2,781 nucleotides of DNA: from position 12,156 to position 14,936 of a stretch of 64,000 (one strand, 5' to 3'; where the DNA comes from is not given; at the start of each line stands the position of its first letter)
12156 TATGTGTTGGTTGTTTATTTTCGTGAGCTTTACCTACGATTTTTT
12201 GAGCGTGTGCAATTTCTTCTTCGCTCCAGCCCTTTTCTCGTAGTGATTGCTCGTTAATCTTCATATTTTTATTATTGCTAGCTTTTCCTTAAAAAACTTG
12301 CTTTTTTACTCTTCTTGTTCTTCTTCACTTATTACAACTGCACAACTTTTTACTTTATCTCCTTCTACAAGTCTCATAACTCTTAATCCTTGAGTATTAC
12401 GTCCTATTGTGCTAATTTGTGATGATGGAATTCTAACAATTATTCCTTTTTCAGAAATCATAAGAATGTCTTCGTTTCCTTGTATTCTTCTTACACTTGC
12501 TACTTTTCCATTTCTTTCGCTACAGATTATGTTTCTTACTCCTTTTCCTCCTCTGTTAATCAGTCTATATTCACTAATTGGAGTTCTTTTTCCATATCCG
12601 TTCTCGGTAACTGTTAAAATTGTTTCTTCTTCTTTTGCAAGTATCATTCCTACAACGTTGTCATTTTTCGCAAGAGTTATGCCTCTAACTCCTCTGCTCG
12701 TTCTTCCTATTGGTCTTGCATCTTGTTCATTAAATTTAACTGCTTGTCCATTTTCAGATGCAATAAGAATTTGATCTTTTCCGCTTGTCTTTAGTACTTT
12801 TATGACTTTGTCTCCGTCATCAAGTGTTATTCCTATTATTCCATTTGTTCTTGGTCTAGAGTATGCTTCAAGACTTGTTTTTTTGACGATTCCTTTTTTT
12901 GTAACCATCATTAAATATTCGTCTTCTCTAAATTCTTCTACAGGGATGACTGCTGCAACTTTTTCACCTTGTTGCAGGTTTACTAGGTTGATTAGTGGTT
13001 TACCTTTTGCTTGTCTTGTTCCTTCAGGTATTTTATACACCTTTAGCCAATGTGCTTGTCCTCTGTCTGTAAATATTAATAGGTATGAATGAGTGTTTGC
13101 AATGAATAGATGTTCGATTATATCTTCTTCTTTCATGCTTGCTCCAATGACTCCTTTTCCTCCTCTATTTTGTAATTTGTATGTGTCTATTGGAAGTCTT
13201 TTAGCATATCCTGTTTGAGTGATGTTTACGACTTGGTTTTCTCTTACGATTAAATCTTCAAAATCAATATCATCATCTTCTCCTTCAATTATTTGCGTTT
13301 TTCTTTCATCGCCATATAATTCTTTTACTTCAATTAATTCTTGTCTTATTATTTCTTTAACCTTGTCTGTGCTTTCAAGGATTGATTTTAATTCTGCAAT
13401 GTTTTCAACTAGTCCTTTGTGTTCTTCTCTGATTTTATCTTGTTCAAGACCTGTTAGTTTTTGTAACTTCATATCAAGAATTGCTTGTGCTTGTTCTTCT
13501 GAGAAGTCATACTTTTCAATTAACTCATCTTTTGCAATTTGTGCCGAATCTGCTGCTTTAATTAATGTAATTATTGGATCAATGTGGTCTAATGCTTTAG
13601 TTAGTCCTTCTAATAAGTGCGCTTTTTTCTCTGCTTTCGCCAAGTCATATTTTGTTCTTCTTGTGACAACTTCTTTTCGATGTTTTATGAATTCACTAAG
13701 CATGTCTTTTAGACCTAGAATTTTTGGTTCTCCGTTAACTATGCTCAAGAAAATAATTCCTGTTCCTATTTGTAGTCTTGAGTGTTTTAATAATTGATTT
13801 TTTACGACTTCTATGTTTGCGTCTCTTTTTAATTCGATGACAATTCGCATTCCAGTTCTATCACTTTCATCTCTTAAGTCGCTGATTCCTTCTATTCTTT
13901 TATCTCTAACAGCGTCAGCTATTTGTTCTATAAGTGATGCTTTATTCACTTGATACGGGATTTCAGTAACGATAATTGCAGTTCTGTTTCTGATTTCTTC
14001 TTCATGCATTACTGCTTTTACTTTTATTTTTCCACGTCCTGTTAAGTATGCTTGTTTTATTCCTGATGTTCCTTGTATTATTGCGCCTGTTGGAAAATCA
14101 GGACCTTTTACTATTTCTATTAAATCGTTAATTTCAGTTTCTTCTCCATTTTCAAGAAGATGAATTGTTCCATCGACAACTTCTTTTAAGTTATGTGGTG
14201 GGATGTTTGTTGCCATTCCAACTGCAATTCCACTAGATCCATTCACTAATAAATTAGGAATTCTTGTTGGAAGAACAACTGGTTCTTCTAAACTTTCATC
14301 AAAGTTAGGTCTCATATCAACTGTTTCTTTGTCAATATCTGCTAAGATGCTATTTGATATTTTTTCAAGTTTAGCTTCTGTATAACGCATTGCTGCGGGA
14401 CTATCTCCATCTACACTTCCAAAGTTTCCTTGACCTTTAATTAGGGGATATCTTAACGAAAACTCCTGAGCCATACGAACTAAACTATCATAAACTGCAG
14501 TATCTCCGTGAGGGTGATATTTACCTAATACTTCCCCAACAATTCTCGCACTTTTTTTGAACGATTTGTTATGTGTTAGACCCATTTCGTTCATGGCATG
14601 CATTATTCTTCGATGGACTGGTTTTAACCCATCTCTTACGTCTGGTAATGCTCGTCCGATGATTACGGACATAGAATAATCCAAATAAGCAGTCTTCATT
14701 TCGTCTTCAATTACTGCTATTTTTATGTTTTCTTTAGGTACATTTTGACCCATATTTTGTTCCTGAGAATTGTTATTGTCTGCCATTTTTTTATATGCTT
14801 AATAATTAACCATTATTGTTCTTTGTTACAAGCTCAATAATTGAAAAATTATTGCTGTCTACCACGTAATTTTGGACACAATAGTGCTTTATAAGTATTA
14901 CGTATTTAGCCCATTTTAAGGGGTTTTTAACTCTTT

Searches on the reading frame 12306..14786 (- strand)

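Call 37: search_protein_families(library=pfam, proteins=[window:12306-14786:-], max_evalue=0.00001)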
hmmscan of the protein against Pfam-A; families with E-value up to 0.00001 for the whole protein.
window:12306-14786:- (826 aa): 2 families
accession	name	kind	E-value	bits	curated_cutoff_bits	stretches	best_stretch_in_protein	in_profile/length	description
PF00521.26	DNA_topoisoIV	-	4e-166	553.6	31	1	45-484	1-431/432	DNA gyrase/topoisomerase IV, subunit A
PF03989.18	DNA_gyraseA_C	-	5.8e-75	247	27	6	772-818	1-47/48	DNA gyrase C-terminal domain, beta-propeller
